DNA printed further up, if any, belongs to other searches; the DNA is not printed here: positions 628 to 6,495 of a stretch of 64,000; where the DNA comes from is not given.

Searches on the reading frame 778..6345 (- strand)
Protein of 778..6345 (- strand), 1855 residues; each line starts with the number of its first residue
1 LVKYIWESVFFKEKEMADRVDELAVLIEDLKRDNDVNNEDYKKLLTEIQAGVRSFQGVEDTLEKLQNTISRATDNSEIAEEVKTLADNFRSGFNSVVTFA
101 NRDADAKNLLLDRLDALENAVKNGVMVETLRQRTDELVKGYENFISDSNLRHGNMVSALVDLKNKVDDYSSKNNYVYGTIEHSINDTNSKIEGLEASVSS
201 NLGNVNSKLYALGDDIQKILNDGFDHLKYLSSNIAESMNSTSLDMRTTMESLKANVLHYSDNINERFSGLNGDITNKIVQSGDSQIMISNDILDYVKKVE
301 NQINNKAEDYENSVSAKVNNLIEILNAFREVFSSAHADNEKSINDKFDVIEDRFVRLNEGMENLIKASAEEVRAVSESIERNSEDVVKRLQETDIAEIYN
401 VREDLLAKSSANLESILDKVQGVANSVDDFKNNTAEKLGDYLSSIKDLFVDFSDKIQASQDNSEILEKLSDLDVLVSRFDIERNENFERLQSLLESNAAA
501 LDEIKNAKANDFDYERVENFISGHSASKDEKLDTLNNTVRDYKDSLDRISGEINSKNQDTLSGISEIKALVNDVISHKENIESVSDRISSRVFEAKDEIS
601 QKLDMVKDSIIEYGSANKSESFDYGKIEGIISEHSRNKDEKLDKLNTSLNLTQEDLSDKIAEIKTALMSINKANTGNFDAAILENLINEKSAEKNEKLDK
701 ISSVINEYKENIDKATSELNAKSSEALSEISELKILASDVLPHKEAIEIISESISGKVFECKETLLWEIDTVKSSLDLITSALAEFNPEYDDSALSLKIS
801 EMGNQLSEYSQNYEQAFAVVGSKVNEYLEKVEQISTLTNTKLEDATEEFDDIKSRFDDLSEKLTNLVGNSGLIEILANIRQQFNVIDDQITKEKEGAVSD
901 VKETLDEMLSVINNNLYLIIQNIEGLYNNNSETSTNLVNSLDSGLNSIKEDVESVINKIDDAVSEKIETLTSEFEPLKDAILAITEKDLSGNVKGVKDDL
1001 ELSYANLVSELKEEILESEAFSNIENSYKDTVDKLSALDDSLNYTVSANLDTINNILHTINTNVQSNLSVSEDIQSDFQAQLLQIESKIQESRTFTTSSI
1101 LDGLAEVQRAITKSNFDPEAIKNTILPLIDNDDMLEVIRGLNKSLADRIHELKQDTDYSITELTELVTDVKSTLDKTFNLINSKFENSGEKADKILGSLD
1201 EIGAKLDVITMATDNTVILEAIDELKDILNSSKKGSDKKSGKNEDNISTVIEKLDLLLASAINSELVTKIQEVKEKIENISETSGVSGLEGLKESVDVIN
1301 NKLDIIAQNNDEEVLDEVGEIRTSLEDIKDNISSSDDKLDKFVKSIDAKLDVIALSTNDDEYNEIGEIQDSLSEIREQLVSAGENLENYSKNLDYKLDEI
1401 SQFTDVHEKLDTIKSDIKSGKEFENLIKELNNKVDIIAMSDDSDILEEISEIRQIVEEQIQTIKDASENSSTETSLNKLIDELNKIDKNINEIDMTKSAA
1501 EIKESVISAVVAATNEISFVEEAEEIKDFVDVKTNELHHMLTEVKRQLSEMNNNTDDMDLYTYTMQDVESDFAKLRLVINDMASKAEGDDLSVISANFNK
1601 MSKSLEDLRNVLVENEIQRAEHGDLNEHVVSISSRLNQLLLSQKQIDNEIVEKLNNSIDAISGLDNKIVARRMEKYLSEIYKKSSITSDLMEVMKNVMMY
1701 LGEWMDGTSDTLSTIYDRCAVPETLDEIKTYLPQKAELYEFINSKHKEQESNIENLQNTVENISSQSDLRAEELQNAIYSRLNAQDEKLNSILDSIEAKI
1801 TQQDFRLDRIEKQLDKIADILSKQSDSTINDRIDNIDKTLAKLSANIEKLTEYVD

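Call 81: search_protein_families(library=pfam, proteins=[window:778-6345:-], max_evalue=0.001)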
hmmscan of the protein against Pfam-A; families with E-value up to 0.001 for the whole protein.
window:778-6345:- (1855 aa): 1 family
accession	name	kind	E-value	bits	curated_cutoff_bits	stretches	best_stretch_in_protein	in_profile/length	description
PF01442.23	Apolipoprotein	-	5.4e-17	62.5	90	0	696-910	4-179/190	Apolipoprotein A1/A4/E domain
